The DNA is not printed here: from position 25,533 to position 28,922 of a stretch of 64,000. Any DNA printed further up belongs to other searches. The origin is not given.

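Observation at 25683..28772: Orphan, motif-eroded CarB homolog in the pyr operon with no carA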

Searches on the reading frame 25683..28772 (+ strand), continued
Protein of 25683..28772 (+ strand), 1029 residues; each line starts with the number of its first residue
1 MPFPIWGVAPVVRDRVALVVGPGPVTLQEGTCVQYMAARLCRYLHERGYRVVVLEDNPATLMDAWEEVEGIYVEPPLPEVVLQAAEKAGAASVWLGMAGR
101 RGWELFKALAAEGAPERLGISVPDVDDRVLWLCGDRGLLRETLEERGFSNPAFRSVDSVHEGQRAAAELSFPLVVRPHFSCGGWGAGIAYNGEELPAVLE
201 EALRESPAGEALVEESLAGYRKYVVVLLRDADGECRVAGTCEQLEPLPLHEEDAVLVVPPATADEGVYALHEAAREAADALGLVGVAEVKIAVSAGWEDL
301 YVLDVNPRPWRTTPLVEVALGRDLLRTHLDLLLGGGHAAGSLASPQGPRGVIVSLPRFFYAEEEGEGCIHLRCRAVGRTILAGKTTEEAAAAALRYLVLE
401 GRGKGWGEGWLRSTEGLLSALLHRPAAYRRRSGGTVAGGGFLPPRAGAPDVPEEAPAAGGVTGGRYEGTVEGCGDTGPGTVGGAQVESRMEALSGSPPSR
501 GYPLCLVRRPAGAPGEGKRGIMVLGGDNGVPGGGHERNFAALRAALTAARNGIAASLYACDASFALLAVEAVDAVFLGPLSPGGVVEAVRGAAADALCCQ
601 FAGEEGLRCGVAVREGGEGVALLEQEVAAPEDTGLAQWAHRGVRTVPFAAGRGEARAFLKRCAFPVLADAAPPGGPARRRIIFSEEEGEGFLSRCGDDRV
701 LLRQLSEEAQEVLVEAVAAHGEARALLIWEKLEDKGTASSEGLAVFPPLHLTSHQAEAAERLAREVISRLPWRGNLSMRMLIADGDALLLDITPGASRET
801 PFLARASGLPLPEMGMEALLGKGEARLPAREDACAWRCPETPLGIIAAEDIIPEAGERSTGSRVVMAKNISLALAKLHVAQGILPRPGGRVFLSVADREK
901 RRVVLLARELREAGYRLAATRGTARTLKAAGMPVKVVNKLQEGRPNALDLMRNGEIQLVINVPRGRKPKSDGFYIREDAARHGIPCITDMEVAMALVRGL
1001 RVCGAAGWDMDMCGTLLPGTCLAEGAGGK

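Call 52: predict_structure(alignment_id=A2)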
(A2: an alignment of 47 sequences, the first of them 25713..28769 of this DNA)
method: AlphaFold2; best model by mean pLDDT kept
length: 1019 residues; sequences in the alignment: 47
mean_pLDDT: 79.6   pTM: 0.85
mean pLDDT of the five models: 79.6, 79.0, 78.3, 77.1, 76.8
residues with pLDDT >= 90: 398; 70-90: 407; 50-70: 105; < 50: 109
segments of 3 or more residues with pLDDT < 50: 333-335, 417-489, 503-506, 617-620, 837-843, 1009-1019
pLDDT, mean of each block of 10 residues (from residue 1): 80 78 90 91 93 74 91 91 90 87 83 88 87 93 91 93 85 70 88 81 91 95 91 91 91 86 95 94 92 92 92 92 74 56 84 60 81 90 85 69 89 64 32 31 28 24 28 34 37 83 57 84 79 93 92 93 92 90 91 88 81 65 73 91 88 87 68 88 83 84 92 91 59 85 92 93 91 90 88 89 93 72 84 52 57 88 88 72 90 92 89 94 91 84 86 69 75 78 86 71 66 30
secondary structure, 60 per line:
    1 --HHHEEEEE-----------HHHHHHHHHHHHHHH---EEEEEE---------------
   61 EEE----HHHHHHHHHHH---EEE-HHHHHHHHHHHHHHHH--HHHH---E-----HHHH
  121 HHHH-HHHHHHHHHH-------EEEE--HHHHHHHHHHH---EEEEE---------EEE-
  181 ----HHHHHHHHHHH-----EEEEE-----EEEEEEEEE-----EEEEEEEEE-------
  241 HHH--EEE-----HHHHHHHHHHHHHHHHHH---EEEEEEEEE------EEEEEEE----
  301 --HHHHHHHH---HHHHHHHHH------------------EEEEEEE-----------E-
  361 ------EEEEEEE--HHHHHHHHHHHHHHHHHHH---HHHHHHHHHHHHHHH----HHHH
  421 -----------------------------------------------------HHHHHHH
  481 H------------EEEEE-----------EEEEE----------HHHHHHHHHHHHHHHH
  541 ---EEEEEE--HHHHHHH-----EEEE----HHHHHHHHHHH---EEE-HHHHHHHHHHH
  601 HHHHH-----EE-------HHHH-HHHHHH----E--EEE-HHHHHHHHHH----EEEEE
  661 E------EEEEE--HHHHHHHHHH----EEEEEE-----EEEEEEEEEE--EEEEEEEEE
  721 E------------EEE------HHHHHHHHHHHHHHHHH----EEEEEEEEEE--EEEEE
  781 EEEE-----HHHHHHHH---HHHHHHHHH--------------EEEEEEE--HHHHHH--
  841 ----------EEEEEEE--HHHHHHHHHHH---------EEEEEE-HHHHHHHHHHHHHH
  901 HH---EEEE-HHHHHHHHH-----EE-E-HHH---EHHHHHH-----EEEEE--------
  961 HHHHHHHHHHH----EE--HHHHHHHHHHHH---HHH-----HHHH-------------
elements in order (helices of 4 or more, strands of 3 or more residues): E6-10 H22-36 E40-45 E61-63 H68-78 E82-84 H86-101 H104-107 H117-124 H126-135 E143-146 H149-159 E163-167 E177-179 H185-195 E201-205 E211-219 E225-233 E246-248 H254-271 E275-283 E290-296 H303-310 H314-322 E341-347 E367-373 H376-394 H398-412 H417-420 H474-481 E494-498 E510-514 H525-540 E544-549 H552-558 E564-567 H572-582 E586-588 H590-605 H620-623 H625-630 E638-640 H642-651 E656-661 E668-672 H675-684 E689-694 E700-709 E712-721 E734-736 H743-759 E764-773 E776-784 H790-797 H801-809 E824-830 H833-838 E851-857 H860-870 E880-885 H887-902 E906-909 H911-919 H937-942 E948-952 H961-971 H980-991 H1003-1006

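Call 55: fold_search(model_id=the predicted structure, library=pdb)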
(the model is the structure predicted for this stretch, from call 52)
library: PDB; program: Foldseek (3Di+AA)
matches with E <= 10: 1468; with E <= 0.001: 586
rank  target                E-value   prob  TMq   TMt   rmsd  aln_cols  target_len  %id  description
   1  1jdb_K                3.1e-67  1.00  0.80  0.77   5.4      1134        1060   21  CARBAMOYL PHOSPHATE SYNTHETASE FROM ESCHERICHIA COLI (released 1998-06-17)
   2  1ce8_A                2.5e-66  1.00  0.79  0.77   6.0      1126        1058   21  CARBAMOYL PHOSPHATE SYNTHETASE FROM ESCHERICHIS COLI WITH COMPLEXED WITH THE ALLOSTERIC LIGAND IMP (released 1999-07-26)
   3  1a9x_A                2.8e-66  1.00  0.80  0.77   5.5      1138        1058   21  CARBAMOYL PHOSPHATE SYNTHETASE: CAUGHT IN THE ACT OF GLUTAMINE HYDROLYSIS (released 1998-10-21)
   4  1c30_A                3.1e-66  1.00  0.80  0.77   6.2      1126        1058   21  CRYSTAL STRUCTURE OF CARBAMOYL PHOSPHATE SYNTHETASE: SMALL SUBUNIT MUTATION C269S (released 1999-12-10)
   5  1bxr_A                4.3e-66  1.00  0.80  0.77   6.0      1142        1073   21  STRUCTURE OF CARBAMOYL PHOSPHATE SYNTHETASE COMPLEXED WITH THE ATP ANALOG AMPPNP (released 1999-04-20)
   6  1jdb_B                5.3e-66  1.00  0.80  0.77   6.1      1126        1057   21  CARBAMOYL PHOSPHATE SYNTHETASE FROM ESCHERICHIA COLI (released 1998-06-17)
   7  1m6v_A                3.9e-65  1.00  0.80  0.77   6.2      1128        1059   21  Crystal Structure of the G359F (small subunit) Point Mutant of Carbamoyl Phosphate Synthetase (released 2002-07-31)
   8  5dou_B                8.5e-62  1.00  0.77  0.56   6.6      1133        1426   19  Crystal Structure of Human Carbamoyl phosphate synthetase I (CPS1), ligand-bound form (released 2015-12-09)
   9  5dou_D                1.6e-60  1.00  0.77  0.56   6.4      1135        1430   19  Crystal Structure of Human Carbamoyl phosphate synthetase I (CPS1), ligand-bound form (released 2015-12-09)
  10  5dou_C                5.0e-60  1.00  0.76  0.55   6.7      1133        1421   19  Crystal Structure of Human Carbamoyl phosphate synthetase I (CPS1), ligand-bound form (released 2015-12-09)
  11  5dou_A                1.8e-59  1.00  0.76  0.55   6.5      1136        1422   19  Crystal Structure of Human Carbamoyl phosphate synthetase I (CPS1), ligand-bound form (released 2015-12-09)
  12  6w2j_A                1.7e-53  1.00  0.72  0.53   7.0      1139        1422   18  CPS1 bound to allosteric inhibitor H3B-374 (released 2021-01-13)
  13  5dot_A                1.9e-47  1.00  0.66  0.51   7.6      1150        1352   17  Crystal Structure of Human Carbamoyl phosphate synthetase I (CPS1), apo form (released 2015-12-09)
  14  6w2j_B                5.9e-47  1.00  0.67  0.51   7.4      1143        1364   17  CPS1 bound to allosteric inhibitor H3B-374 (released 2021-01-13)
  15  5dot_B                1.2e-46  1.00  0.66  0.51   7.6      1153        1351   16  Crystal Structure of Human Carbamoyl phosphate synthetase I (CPS1), apo form (released 2015-12-09)
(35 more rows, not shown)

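Call 63: search_protein_representatives(alignment_id=A2)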
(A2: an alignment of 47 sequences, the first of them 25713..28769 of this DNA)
Query: 47 sequences, 958 profile positions. Proteins with E-value up to 0.001 (for the whole library): 17911; up to 1e-10: 7233; up to 1e-30: 1152. The best 150 are listed.
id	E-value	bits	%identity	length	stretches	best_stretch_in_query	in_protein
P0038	0.0e+00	1485.1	-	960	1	4-956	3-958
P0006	0.0e+00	1434.1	-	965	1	3-957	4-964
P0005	0.0e+00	1404.0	-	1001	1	3-957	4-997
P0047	0.0e+00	1279.1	-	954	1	2-957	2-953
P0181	0.0e+00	1119.7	-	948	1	4-955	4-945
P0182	4.5e-240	815.8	-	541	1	427-957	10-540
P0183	2.5e-209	714.0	-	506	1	451-957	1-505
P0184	2.6e-200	684.1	-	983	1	7-949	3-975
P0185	8.9e-161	553.3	-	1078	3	7-392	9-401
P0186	7.7e-149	513.8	-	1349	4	6-331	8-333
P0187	9.0e-147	507.0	-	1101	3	6-405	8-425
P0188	1.4e-142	493.1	-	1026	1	7-937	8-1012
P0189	2.2e-142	492.5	-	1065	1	6-949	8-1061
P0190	5.9e-142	491.0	-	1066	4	5-337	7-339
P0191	2.3e-141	489.1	-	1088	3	6-395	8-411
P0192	2.7e-141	488.8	-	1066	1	6-950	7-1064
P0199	8.0e-137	474.0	-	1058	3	6-411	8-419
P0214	2.1e-127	442.9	-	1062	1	6-943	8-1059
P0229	1.5e-120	420.1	-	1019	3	5-405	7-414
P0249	5.1e-113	395.2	-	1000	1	4-947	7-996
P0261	6.8e-109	381.6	-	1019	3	439-937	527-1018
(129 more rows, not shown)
